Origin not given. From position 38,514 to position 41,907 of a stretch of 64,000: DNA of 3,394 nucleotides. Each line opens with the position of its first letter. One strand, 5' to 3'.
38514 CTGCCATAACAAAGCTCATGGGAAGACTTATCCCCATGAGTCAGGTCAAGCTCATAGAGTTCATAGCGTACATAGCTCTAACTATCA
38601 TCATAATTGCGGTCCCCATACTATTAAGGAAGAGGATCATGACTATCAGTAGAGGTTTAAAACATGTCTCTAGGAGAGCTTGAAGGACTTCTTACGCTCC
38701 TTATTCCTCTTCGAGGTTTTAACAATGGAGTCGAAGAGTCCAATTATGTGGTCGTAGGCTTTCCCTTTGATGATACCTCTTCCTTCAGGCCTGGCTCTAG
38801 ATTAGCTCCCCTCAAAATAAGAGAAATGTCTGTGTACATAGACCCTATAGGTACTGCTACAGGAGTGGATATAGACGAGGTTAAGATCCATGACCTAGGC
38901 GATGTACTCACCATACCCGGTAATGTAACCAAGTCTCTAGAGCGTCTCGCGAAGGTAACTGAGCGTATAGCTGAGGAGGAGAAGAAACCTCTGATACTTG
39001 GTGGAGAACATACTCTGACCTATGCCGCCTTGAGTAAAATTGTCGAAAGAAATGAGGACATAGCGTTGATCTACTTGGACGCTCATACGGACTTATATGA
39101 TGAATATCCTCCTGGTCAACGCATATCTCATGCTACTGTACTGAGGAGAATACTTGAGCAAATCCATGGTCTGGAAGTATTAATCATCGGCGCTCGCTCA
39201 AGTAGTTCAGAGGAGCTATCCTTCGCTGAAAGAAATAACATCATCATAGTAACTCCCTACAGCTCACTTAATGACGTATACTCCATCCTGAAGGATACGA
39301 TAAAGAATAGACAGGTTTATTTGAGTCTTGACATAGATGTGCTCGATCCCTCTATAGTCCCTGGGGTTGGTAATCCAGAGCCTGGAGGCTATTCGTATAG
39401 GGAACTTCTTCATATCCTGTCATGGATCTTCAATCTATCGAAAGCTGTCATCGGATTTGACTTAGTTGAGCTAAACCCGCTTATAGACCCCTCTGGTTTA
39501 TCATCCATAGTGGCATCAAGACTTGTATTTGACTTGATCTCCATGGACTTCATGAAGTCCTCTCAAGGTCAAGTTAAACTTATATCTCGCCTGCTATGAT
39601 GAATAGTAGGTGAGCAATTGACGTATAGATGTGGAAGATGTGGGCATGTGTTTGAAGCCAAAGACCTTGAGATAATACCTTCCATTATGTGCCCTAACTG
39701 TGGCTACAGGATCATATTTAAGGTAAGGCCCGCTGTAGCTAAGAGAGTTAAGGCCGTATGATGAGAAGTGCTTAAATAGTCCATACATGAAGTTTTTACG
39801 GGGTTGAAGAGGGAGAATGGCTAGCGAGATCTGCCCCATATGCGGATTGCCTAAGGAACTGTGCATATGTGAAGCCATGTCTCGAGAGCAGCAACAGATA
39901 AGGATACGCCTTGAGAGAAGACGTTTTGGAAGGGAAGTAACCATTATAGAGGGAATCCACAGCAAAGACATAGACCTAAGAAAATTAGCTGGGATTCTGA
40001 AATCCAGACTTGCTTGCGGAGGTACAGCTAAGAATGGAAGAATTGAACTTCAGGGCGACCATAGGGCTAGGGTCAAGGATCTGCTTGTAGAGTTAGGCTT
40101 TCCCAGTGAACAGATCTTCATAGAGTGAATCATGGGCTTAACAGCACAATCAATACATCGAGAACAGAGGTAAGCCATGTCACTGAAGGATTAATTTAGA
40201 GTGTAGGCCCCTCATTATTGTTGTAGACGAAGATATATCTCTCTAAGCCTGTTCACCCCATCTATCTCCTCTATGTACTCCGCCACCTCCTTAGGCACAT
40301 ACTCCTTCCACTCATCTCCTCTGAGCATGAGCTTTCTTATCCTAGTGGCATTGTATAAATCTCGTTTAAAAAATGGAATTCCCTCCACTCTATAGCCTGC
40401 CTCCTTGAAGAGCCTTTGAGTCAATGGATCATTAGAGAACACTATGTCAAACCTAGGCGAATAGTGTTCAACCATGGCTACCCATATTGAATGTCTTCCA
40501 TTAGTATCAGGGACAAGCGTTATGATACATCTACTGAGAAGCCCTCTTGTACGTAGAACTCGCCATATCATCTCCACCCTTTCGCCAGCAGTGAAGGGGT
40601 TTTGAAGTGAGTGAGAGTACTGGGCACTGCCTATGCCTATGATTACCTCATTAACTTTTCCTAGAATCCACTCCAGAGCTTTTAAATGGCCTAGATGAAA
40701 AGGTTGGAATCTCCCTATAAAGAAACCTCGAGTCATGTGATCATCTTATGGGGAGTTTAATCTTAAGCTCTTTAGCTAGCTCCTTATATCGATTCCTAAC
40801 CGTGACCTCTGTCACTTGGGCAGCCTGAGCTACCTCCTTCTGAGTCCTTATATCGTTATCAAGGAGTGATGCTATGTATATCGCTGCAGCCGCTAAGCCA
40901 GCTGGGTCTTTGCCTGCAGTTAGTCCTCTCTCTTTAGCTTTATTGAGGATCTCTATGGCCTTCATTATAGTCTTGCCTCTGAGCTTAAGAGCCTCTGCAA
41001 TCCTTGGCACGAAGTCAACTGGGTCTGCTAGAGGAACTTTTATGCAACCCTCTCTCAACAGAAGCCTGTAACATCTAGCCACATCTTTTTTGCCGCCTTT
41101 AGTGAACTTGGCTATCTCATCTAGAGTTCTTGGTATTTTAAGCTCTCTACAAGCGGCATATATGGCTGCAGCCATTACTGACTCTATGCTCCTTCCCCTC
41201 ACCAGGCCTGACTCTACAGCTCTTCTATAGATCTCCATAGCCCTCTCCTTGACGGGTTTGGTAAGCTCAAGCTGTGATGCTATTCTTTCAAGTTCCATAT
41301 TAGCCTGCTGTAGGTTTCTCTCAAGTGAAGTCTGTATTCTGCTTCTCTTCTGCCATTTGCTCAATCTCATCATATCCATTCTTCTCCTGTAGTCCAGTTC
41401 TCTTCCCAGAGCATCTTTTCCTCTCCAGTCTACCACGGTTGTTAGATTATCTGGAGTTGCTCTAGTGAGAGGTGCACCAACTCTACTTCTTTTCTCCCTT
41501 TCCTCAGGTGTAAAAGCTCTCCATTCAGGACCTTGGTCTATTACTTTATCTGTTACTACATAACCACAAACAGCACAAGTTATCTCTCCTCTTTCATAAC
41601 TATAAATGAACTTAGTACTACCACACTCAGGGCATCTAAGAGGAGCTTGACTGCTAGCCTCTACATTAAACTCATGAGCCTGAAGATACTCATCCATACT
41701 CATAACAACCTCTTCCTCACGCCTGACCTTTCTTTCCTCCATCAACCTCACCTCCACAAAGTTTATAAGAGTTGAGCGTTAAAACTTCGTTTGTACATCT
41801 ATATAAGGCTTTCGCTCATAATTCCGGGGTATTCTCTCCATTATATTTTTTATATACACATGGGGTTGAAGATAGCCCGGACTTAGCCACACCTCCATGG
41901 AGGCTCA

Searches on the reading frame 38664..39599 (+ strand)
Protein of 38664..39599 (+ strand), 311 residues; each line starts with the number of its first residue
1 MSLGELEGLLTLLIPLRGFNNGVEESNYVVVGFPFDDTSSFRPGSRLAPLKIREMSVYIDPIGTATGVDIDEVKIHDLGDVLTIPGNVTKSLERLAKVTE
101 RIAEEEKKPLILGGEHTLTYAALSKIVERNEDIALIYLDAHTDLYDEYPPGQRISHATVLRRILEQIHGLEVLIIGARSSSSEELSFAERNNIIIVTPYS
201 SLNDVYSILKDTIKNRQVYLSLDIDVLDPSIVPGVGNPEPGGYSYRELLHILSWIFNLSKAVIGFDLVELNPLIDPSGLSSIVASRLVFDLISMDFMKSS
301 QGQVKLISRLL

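Call 20: search_protein_families(library=pfam, proteins=[window:38664-39599:+], max_evalue=0.01)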
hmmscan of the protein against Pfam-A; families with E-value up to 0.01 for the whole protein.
window:38664-39599:+ (311 aa): 1 family
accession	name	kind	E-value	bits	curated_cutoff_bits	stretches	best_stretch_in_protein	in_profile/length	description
PF00491.26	Arginase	-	1.4e-70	238.4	22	1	27-291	2-277/280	Arginase family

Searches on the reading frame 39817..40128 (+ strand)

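Call 20: search_protein_families(library=pfam, proteins=[window:39817-40128:+], max_evalue=0.01)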
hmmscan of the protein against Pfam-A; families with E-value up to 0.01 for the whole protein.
window:39817-40128:+ (103 aa): 1 family
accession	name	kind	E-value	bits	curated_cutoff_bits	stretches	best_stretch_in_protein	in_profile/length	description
PF01253.27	SUI1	-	6e-23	81.5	25.5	1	24-96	1-77/77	Translation initiation factor SUI1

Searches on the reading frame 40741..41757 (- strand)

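Call 20: search_protein_families(library=pfam, proteins=[window:40741-41757:-], max_evalue=0.01)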
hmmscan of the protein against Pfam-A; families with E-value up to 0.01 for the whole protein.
window:40741-41757:- (338 aa): 10 families
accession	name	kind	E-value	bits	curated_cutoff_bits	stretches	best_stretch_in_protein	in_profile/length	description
PF00382.24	TFIIB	-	2.6e-47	159.2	23.6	2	240-329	2-91/92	Transcription factor TFIIB repeat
PF08271.17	Zn_Ribbon_TF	-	8.2e-18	64.1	29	1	41-82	2-43/43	TFIIB zinc-binding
PF21886.1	BRF2-like_C_cyclin_rpt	-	4.8e-06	27.1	27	0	164-235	28-100/138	BRF2-like, C-terminal cyclin repeat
PF00134.28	Cyclin_N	-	0.00023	21.3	23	0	247-310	35-99/127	Cyclin, N-terminal domain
PF01667.23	Ribosomal_S27e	-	0.0023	18.1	24.5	1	41-69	9-37/55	Ribosomal protein S27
PF05066.19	HARE-HTH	-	0.0024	18.7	25.9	0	257-294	11-49/71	HB1, ASXL, restriction endonuclease HTH domain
PF12760.12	Zn_ribbon_IS1595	-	0.0072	16.7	25.4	0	40-66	19-45/46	Transposase zinc-ribbon domain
PF21349.2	RUBY_RBDX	-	0.0076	16.1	26.5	0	61-70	3-12/30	Rubrerythrin, rubredoxin-like domain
PF02984.24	Cyclin_C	-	0.0084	16.6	22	0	196-234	49-87/119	Cyclin, C-terminal domain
PF04545.22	Sigma70_r4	-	0.0086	16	24.1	0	304-326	21-43/50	Sigma-70, region 4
